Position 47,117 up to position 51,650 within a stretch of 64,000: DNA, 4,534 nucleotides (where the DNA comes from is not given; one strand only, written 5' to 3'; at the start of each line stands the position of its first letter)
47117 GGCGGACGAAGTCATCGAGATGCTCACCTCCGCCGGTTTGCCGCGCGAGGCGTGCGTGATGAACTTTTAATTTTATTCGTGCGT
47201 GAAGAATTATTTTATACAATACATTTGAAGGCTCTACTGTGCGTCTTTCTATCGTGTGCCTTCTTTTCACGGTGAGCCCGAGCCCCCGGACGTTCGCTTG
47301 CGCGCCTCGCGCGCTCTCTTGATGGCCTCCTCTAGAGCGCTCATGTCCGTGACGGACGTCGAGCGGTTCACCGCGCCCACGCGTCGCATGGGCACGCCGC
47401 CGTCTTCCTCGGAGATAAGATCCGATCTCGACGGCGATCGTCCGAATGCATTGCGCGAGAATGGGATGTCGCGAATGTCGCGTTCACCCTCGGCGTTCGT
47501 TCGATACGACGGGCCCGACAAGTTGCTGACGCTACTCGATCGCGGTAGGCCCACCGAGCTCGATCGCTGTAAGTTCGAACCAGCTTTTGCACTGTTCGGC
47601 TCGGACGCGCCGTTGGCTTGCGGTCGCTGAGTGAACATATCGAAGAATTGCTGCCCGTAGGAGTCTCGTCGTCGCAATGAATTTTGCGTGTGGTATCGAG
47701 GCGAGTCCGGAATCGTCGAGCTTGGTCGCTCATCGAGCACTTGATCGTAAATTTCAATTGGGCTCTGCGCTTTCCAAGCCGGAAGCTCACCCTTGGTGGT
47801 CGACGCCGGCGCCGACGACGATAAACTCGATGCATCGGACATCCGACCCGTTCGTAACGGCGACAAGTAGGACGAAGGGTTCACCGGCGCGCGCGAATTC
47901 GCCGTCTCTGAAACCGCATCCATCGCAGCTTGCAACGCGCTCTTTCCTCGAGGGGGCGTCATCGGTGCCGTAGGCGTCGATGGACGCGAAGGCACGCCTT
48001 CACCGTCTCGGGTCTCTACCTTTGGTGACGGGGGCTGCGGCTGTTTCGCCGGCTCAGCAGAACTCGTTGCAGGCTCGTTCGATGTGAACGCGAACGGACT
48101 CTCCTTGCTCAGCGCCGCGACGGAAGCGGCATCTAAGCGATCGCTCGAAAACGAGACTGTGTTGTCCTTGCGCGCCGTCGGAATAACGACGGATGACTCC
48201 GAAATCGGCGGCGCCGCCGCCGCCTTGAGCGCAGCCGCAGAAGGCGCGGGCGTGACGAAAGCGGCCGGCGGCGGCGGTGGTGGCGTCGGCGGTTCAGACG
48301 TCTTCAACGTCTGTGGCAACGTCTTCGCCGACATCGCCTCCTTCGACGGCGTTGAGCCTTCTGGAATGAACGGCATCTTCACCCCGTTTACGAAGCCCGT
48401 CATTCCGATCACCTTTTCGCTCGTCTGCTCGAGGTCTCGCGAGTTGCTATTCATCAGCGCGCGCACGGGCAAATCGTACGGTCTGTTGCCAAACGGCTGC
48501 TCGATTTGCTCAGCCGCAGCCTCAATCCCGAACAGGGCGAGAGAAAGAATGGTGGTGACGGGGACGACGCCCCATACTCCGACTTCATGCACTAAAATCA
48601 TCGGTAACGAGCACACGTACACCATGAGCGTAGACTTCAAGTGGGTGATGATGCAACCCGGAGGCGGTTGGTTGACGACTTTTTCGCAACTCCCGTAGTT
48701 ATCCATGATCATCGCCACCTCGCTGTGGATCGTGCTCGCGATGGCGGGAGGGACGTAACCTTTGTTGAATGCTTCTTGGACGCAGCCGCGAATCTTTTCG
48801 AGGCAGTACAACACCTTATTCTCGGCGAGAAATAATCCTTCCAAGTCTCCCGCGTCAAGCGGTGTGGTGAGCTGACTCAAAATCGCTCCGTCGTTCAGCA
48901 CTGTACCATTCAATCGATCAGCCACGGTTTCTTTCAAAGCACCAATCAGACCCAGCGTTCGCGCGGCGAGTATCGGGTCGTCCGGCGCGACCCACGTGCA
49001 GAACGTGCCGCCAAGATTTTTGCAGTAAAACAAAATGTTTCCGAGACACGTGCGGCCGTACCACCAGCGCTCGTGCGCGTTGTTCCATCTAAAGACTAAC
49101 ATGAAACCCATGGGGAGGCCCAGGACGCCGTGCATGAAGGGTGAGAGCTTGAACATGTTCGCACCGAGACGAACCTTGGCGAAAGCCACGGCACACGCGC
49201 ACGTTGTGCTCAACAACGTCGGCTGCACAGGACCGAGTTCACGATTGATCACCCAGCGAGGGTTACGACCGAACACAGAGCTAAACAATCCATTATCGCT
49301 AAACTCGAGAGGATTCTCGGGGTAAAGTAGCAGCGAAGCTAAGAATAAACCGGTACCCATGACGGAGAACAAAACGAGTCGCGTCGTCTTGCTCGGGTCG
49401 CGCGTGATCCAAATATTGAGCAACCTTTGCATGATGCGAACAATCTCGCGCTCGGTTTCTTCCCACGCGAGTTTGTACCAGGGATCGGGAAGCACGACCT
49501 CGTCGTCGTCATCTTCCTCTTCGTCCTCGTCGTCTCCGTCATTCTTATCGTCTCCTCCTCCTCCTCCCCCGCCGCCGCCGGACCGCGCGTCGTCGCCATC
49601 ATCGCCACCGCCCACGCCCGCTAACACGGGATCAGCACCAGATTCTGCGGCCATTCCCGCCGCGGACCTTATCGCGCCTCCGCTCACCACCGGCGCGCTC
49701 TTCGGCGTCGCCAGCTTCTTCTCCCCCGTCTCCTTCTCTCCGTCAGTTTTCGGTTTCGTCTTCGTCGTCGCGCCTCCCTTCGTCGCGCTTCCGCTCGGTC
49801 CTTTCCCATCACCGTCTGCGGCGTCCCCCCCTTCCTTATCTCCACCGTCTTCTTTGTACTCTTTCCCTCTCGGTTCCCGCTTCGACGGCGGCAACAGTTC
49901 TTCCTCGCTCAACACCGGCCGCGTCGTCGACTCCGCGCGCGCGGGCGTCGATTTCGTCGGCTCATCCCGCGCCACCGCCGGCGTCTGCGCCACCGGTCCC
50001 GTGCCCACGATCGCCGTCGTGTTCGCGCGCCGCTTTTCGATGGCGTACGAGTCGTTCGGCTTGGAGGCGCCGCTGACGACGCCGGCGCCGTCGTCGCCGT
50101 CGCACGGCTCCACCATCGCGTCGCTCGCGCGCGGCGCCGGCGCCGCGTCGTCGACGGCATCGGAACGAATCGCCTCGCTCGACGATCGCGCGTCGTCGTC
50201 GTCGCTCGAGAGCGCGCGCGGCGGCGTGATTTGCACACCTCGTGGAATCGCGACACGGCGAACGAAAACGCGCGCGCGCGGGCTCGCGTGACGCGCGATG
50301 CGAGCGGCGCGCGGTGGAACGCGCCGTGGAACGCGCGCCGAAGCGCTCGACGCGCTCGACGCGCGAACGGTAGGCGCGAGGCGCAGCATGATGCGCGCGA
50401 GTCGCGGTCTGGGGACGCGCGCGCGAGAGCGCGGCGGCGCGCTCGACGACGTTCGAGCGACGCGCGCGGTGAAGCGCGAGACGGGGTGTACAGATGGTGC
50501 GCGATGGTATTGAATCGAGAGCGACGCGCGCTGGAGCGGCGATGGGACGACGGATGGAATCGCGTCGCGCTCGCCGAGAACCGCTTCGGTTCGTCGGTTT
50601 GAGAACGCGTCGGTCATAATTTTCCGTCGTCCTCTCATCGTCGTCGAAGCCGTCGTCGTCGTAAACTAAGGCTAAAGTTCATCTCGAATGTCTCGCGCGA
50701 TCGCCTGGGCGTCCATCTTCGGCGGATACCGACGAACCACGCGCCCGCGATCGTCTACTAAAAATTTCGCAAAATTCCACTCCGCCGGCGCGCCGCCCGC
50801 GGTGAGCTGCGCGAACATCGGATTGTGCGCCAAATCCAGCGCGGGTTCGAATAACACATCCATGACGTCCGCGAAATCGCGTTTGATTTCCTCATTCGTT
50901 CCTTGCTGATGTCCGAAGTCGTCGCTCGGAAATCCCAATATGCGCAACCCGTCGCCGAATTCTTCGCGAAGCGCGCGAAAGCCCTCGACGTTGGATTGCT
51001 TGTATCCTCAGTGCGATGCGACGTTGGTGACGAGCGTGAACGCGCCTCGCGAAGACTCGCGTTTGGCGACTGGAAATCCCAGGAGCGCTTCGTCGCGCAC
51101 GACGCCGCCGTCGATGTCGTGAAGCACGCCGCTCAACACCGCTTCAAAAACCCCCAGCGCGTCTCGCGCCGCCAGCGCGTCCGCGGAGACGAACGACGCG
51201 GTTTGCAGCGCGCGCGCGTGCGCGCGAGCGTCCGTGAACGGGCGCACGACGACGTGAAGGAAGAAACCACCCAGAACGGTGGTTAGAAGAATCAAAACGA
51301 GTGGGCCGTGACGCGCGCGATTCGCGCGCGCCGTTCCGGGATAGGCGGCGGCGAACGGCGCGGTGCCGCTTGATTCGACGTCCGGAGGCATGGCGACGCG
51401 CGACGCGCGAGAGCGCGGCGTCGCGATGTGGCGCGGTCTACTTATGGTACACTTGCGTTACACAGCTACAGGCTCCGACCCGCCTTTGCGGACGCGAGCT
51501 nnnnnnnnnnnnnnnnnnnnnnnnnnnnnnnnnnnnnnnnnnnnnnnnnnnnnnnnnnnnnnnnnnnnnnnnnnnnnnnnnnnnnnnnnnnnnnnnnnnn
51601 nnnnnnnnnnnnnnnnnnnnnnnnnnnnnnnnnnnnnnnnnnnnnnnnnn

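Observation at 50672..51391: Glutathione peroxidase with an in-frame TGA at the redox-active position, a probable selenoprotein split into two ORFs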

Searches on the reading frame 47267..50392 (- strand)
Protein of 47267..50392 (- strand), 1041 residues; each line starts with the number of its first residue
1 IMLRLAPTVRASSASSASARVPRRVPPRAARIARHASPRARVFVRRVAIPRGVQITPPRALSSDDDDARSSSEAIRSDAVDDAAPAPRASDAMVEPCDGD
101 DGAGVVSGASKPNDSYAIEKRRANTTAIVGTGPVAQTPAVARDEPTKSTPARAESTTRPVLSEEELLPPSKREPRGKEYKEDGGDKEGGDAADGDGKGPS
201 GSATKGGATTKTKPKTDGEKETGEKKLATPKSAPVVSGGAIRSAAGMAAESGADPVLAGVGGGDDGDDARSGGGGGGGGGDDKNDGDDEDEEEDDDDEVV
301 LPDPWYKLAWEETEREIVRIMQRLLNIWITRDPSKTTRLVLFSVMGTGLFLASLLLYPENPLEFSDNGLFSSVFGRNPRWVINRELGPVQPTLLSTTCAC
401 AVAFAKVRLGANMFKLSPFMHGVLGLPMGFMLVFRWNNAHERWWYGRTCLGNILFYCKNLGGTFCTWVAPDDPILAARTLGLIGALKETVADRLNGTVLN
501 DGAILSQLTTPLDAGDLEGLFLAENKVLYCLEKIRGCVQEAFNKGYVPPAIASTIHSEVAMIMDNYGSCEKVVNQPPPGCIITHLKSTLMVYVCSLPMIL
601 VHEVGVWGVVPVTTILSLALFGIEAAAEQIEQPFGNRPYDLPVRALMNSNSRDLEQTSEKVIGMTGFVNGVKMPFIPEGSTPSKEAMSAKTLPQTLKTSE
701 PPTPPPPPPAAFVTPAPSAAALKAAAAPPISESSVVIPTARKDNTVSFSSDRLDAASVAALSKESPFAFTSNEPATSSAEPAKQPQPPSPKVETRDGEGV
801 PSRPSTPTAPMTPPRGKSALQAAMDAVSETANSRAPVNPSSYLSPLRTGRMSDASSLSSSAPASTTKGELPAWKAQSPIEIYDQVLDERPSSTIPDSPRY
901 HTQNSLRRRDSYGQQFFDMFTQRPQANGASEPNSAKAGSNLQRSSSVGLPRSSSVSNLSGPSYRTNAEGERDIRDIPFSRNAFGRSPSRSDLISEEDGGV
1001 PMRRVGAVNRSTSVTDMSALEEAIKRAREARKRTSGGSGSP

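Call 53: search_protein_families(library=pfam, proteins=[window:47267-50392:-], max_evalue=0.00001)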
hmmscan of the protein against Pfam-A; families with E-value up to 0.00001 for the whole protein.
window:47267-50392:- (1041 aa): 1 family
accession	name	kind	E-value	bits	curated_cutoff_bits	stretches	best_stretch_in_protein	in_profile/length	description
PF25539.1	Bestrophin_2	-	7.1e-45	154.2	27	1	390-654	26-286/288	Bacterial/Fungal Bestrophin protein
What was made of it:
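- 50390..50671 (-): 3' UTR and intergenic spacer up to the probable start (ATG 50389..50387) of the downstream Bestrophin_2 gene. Non-coding despite the long ORF that runs through it. Pfam Bestrophin_2 (call 53).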

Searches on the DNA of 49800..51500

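Call 4: search_rna_families(source=window, start=49800, end=51500, threshold=evalue, max_evalue=10, show_alignments=5)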
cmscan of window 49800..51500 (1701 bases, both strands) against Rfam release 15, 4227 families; matches with E-value up to 10: 8.
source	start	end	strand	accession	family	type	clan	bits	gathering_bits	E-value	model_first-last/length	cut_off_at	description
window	50063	50161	-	RF01059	mir-598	Gene; miRNA;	-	23.4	69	0.058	1-80/80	no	mir-598 microRNA precursor family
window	50441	50496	+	RF01143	sR16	Gene; snRNA; snoRNA; CD-box;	-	20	70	0.57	1-53/53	no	Small nucleolar RNA sR16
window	51308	51370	-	RF01531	TB10Cs3H1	Gene; snRNA; snoRNA; HACA-box;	-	19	40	1.4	1-62/62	no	Trypanosomatid snoRNA TB10Cs3H1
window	50075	50101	+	RF01059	mir-598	Gene; miRNA;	-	18.1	69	1.8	1-80/80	no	mir-598 microRNA precursor family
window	50124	50214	+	RF03407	MIR531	Gene; miRNA;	-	17.1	70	8.2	1-69/69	no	MIR531 microRNA precursor family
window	50303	50328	+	RF03929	mir-6579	Gene; miRNA;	-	17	47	9.4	1-68/68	no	mir-6579 microRNA precursor family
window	50758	50903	-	RF01387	isrC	Gene; sRNA;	-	16.2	39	4.6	1-123/123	no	isrC Hfq binding RNA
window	50131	50206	+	RF01059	mir-598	Gene; miRNA;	-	15.6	69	8.7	1-80/80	no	mir-598 microRNA precursor family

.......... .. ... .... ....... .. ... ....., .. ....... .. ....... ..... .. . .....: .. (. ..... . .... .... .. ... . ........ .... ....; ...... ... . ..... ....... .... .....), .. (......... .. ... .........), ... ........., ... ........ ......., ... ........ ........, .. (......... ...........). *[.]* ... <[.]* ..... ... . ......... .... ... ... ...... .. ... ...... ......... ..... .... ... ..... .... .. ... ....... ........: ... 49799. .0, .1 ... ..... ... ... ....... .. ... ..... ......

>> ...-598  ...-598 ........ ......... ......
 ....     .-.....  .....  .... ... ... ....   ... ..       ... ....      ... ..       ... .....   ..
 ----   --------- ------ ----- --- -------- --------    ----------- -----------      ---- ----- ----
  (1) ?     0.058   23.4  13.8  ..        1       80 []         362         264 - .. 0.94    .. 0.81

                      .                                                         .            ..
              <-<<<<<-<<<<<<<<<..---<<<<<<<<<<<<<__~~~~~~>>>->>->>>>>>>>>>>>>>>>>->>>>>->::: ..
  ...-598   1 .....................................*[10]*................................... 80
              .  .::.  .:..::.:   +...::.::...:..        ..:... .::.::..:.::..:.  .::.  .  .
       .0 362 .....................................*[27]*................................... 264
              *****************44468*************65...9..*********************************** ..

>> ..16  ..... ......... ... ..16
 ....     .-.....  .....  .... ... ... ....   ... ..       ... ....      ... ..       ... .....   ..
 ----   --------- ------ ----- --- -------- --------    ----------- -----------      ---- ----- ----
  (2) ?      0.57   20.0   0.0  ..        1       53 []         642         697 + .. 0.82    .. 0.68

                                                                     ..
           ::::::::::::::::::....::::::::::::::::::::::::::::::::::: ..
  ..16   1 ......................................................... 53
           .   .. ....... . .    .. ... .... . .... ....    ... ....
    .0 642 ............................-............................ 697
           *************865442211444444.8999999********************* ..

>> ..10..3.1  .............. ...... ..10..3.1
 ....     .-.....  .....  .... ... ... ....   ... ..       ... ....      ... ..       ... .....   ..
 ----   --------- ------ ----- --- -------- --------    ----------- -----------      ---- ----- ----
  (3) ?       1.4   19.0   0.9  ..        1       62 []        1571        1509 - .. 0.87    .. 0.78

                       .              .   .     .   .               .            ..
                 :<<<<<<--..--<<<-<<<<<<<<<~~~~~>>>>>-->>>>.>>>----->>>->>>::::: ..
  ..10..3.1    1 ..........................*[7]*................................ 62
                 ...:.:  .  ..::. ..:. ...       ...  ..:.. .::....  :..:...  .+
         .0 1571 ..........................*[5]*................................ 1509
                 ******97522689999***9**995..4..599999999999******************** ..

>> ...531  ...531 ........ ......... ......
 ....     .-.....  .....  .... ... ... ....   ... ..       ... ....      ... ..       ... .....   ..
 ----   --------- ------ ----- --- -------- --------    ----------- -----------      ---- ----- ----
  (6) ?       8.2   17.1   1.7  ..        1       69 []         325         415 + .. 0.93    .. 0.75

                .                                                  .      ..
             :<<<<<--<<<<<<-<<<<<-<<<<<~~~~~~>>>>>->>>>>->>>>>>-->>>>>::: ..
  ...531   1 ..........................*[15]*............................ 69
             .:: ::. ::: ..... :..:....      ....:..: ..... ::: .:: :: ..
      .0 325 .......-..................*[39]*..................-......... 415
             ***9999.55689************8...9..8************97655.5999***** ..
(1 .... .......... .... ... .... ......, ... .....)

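Call 17: search_rna_families(source=window, start=50520, end=50660, threshold=evalue, max_evalue=10, show_alignments=3)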
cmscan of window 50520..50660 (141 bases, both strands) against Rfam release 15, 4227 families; matches with E-value up to 10: 2.
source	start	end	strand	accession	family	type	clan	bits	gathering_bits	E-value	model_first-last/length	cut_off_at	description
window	50538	50645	+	RF01059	mir-598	Gene; miRNA;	-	13.8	69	2.3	1-80/80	no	mir-598 microRNA precursor family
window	50598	50660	+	RF01906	HOTAIR_3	Gene; lncRNA;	-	8.6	80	7.6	1-65/98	3'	HOTAIR conserved region 3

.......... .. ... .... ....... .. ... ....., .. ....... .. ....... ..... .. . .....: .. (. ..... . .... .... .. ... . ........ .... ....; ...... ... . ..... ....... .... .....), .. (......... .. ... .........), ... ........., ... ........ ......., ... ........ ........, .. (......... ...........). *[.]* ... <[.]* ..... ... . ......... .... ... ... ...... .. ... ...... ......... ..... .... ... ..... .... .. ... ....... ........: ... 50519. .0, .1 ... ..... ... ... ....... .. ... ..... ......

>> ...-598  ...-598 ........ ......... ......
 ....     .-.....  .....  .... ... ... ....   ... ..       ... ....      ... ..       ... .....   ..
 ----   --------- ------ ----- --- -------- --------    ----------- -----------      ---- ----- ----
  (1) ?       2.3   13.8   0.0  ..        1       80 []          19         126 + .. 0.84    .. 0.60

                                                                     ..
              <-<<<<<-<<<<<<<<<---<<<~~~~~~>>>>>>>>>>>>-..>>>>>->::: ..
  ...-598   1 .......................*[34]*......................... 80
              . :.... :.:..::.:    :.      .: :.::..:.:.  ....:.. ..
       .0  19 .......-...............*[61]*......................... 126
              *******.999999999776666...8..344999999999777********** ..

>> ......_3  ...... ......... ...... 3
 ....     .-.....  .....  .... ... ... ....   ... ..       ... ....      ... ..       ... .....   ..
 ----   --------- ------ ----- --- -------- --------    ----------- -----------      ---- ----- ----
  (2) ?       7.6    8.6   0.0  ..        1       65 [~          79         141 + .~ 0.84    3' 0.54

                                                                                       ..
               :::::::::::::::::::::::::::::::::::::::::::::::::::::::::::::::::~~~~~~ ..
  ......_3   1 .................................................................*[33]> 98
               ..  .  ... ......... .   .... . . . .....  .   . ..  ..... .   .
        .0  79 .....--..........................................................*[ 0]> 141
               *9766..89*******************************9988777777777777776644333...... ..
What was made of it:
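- On Eukaryotic selenoprotein gene: No SECIS hit at E<=10 on 1.7 kb or on 141 nt (calls 4, 17).
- Rfam SECIS_1 gives no match, even at E<=10 on a 141-nt slice (calls 4, 17). Rfam finds no SECIS (calls 4, 17).
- Tried and rejected: Rfam on the region: cmscan on 49800..51500 and on 50520..50660 at E<=10 gave no SECIS hit, only chance miRNA and snoRNA matches (calls 4, 17).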

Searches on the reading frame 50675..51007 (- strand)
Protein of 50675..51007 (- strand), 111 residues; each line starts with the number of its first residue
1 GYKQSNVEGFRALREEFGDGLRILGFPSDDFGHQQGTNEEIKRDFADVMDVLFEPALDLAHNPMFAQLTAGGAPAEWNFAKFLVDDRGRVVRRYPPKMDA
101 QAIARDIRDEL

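Call 29: find_related_loci(query=window:50675-51007:-, collection=metagenome_contigs, flank=1200)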
Query seq(111 aa) (111 aa) in metagenome_contigs; peptide patterns used: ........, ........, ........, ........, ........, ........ (x = any residue, [..] = any of these).
94 stretches matched a pattern; 8 encode a relative of the query (tblastn E <= 1e-3); 8 distinct loci.
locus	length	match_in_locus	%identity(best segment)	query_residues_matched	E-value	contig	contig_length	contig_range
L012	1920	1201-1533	100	1-111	3e-74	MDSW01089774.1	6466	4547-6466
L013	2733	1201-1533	100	1-111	2e-73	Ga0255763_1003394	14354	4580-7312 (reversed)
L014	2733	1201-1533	100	1-111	2e-73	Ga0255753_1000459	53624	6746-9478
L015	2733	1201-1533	100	1-111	2e-73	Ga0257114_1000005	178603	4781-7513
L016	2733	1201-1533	100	1-111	2e-73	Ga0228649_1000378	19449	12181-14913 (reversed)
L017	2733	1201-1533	99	1-111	8e-73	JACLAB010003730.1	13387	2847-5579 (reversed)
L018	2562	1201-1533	97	1-111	9e-72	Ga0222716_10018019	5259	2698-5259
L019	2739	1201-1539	32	8-107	4e-12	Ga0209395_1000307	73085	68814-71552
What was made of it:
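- Tried and rejected: Metagenome scan for diverged orthologues (call 29): it returned only near-identical loci plus one 32%-identical GPx (L019, not examined).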

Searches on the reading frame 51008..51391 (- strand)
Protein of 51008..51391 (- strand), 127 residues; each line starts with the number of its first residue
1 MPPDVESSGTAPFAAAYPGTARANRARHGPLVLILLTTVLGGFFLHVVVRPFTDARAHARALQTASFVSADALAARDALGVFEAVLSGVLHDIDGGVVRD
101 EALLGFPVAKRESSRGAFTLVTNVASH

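Call 9: find_encoding_contigs(protein=window:51008-51391:-, flank=3000, max_places=4)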
Protein window:51008-51391:- (127 aa): 26 contigs read that carry it; 4 places shown.
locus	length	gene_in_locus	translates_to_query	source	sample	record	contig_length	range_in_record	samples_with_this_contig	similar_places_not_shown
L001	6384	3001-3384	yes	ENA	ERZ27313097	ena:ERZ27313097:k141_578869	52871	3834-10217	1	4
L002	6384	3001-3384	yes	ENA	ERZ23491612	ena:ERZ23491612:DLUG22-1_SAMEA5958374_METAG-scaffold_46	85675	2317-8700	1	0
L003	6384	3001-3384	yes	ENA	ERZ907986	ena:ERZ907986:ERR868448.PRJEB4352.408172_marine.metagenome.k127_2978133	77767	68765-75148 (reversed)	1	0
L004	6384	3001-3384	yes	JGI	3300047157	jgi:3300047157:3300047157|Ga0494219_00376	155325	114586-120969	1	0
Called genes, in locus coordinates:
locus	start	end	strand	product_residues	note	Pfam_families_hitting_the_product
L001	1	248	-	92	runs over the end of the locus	-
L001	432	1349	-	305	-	PF01138:RNase_PH, PF03725:RNase_PH_C (faint)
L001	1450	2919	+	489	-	PF00075:RNase_H, PF00929:RNase_T (weak)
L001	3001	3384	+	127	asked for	-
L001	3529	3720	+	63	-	-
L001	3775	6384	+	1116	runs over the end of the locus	PF25539:Bestrophin_2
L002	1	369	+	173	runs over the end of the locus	-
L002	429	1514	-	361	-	PF01138:RNase_PH, PF03725:RNase_PH_C (faint)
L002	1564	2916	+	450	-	PF00075:RNase_H, PF00929:RNase_T (weak)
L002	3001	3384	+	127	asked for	-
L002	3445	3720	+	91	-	-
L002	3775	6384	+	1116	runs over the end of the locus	PF25539:Bestrophin_2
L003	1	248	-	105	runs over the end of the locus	-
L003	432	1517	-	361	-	PF01138:RNase_PH, PF03725:RNase_PH_C (faint)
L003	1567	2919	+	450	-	PF00075:RNase_H, PF00929:RNase_T (weak)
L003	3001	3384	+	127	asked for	-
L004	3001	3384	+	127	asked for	-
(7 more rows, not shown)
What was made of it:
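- The exact N-terminal ORF is in 1286 assembly blocks (call 9).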

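Call 18: list_cluster_members(proteins=[window:51008-51391:-, P0005, P0001])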
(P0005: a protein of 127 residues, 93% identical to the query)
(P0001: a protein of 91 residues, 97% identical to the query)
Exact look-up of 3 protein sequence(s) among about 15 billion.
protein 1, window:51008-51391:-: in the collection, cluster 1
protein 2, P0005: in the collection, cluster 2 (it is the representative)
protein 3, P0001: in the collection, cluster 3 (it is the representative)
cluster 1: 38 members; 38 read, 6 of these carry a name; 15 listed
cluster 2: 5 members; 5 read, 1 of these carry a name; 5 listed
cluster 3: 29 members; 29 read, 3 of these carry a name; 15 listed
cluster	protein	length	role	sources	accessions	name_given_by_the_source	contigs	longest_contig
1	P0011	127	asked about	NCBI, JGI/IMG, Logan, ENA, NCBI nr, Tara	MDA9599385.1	hypothetical protein N9S31_01010 [bacterium] | uncharacterized membrane protein YeiH | hypothetical protein [bacterium]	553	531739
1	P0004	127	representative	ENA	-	-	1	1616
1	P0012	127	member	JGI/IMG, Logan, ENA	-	uncharacterized membrane protein YeiH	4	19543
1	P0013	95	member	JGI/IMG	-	hypothetical protein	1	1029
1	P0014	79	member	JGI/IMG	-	hypothetical protein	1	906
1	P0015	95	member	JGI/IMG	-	hypothetical protein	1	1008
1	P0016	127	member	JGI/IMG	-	uncharacterized membrane protein YeiH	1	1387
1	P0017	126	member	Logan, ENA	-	-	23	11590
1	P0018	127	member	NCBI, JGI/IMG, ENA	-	-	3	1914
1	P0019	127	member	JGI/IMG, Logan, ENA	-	-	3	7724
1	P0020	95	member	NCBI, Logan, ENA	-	-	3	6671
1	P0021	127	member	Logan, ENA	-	-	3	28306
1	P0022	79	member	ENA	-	-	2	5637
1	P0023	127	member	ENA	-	-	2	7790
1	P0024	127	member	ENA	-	-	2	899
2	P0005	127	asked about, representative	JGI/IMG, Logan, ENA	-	hypothetical protein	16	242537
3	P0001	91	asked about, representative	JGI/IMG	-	-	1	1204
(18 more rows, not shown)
